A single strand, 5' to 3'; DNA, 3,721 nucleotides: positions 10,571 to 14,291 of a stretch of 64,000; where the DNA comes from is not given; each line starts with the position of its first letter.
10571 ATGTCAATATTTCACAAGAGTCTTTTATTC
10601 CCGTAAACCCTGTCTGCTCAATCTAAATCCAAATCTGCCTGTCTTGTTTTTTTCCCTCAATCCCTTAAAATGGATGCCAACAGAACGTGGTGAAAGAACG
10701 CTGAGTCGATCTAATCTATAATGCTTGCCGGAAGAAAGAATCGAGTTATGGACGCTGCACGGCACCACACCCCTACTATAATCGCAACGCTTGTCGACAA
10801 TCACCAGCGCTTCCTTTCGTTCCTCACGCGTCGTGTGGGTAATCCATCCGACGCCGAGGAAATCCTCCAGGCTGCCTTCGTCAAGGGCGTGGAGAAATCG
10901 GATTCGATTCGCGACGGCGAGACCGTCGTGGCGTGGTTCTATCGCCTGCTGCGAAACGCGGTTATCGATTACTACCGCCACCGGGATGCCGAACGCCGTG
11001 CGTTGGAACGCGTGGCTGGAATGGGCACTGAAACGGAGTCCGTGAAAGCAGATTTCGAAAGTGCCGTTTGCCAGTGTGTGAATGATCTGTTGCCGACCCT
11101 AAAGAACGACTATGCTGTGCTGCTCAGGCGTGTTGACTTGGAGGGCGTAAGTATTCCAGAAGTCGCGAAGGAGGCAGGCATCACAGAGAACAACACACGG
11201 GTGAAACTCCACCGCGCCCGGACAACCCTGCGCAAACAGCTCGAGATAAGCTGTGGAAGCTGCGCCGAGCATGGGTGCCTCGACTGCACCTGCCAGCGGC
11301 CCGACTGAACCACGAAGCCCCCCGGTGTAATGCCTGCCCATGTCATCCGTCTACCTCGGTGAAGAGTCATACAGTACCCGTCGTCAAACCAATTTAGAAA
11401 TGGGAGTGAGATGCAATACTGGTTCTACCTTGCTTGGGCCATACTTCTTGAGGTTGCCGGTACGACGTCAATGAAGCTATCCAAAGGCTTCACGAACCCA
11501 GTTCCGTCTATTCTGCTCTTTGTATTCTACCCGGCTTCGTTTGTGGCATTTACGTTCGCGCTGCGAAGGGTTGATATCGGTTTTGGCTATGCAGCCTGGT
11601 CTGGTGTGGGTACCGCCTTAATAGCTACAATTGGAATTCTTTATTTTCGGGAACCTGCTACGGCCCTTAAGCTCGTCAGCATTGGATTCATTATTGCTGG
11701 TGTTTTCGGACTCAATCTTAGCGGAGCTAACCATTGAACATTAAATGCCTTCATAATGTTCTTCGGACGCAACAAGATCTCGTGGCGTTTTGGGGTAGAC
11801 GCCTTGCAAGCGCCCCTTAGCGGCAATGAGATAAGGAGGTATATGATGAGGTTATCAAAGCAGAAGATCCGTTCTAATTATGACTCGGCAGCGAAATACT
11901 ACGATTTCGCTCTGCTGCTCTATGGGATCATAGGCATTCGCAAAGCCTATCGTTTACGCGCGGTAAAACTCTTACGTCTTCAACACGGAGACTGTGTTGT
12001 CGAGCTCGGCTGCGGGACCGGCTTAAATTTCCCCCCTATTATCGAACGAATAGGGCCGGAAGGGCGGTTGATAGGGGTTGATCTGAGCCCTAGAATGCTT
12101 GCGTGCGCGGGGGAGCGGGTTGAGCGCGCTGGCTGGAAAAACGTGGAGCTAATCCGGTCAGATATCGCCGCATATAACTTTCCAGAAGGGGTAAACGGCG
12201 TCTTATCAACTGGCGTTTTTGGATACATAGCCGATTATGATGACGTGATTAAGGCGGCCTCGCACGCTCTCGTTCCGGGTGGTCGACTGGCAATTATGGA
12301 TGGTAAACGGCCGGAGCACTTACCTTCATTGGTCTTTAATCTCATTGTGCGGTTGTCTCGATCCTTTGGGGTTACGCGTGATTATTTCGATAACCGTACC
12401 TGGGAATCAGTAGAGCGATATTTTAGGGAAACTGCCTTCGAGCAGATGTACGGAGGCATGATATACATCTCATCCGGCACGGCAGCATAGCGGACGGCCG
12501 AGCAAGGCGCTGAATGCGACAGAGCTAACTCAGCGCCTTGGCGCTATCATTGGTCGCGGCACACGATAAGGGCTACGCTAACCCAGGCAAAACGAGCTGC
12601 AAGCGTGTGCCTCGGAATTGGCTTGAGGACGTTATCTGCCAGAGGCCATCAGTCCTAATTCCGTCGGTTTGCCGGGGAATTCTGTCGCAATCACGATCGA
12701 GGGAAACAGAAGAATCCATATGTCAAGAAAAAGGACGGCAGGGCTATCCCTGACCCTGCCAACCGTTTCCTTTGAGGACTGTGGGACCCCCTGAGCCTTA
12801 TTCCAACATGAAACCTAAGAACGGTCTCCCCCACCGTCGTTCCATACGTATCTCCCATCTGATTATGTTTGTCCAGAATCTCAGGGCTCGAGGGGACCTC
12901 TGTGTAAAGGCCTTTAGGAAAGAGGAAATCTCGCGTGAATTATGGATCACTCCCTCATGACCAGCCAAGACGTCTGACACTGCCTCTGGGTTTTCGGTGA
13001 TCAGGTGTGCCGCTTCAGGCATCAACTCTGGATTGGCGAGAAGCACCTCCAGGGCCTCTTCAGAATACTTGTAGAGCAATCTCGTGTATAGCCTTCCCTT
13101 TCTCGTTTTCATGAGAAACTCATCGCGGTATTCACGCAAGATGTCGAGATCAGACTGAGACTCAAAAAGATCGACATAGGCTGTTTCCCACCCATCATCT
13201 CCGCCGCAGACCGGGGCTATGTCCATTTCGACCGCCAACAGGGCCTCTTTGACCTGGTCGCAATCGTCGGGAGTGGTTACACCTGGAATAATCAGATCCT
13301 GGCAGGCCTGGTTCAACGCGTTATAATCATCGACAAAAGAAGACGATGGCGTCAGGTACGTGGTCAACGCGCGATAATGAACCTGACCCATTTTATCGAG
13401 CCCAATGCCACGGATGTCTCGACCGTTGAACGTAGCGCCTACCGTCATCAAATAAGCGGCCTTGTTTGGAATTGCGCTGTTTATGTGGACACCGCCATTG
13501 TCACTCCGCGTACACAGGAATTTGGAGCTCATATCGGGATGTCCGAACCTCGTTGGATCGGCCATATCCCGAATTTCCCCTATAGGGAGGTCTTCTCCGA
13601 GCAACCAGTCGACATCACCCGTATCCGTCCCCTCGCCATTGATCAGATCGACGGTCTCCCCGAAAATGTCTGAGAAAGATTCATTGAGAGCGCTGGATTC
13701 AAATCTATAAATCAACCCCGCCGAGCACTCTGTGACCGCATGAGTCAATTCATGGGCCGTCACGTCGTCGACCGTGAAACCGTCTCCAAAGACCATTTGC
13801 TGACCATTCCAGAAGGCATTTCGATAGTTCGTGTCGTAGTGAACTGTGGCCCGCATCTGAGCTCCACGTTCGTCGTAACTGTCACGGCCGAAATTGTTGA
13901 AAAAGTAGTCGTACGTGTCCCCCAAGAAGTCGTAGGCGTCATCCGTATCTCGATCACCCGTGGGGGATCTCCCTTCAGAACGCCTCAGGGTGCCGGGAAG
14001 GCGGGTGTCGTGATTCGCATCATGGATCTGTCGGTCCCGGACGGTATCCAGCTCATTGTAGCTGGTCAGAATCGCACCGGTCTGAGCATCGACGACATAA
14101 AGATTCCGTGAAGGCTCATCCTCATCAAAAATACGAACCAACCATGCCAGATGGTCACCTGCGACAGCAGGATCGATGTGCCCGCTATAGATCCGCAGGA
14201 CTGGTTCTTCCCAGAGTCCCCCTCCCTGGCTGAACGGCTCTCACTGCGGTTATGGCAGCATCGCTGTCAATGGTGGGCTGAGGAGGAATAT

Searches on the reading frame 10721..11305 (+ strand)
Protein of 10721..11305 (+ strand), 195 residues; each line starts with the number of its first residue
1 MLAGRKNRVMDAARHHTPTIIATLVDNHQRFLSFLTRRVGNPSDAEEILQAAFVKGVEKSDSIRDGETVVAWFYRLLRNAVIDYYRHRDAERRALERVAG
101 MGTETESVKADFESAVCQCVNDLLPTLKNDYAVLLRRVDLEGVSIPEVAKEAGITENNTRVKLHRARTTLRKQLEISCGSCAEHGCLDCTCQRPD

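Call 18: search_protein_families(library=pfam, proteins=[window:10721-11305:+], max_evalue=0.0001)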
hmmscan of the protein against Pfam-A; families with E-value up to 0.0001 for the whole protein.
window:10721-11305:+ (195 aa): 2 families
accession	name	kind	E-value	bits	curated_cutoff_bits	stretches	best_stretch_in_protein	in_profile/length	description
PF04542.20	Sigma70_r2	-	1.7e-11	44.2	24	1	26-89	3-69/71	Sigma-70 region 2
PF08281.18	Sigma70_r4_2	-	2.8e-08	33.7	25.7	1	118-170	2-54/54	Sigma-70, region 4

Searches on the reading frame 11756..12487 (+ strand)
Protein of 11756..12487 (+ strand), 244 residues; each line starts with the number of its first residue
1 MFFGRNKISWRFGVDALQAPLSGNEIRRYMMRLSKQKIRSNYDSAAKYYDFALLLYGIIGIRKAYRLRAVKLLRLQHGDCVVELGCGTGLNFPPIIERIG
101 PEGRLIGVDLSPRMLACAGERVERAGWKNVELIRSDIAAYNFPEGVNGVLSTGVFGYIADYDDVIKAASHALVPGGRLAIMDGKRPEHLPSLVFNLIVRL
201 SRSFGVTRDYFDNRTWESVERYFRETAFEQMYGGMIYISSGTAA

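Call 18: search_protein_families(library=pfam, proteins=[window:11756-12487:+], max_evalue=0.0001)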
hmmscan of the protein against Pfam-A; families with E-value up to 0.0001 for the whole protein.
window:11756-12487:+ (244 aa): 8 families
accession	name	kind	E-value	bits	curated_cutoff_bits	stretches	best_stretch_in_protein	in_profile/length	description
PF13649.12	Methyltransf_25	-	2.9e-16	60.4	27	1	81-176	1-97/97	Methyltransferase domain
PF13847.12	Methyltransf_31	-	6.7e-15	55.5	27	1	78-191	4-120/145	Methyltransferase domain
PF01209.24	Ubie_methyltran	-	9e-15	55.1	20.1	1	30-188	1-159/233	ubiE/COQ5 methyltransferase family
PF08241.18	Methyltransf_11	-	1.6e-13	51.6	21.2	1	83-180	2-95/95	Methyltransferase domain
PF08242.18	Methyltransf_12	-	6.5e-13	49.7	30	1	82-178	1-98/98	Methyltransferase domain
PF13489.12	Methyltransf_23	-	4.3e-09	36.7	27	1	73-185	18-121/164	Methyltransferase domain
PF01135.25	PCMT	-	3.5e-08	33.9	20.3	1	68-136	64-132/210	Protein-L-isoaspartate(D-aspartate) O-methyltransferase (PCMT)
PF02353.26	CMAS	-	8.5e-06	25.7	27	1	69-180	54-164/273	Mycolic acid cyclopropane synthetase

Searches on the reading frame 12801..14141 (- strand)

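Call 18: search_protein_families(library=pfam, proteins=[window:12801-14141:-], max_evalue=0.0001)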
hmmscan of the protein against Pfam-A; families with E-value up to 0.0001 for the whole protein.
window:12801-14141:- (447 aa): 2 families
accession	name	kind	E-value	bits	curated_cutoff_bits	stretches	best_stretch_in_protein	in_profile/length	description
PF02868.21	Peptidase_M4_C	-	6.6e-36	124.1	24.4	1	141-301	1-160/165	Thermolysin metallopeptidase, alpha-helical domain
PF01447.24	Peptidase_M4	-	3.6e-25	89.6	22.4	1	27-138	22-145/145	Thermolysin metallopeptidase, catalytic domain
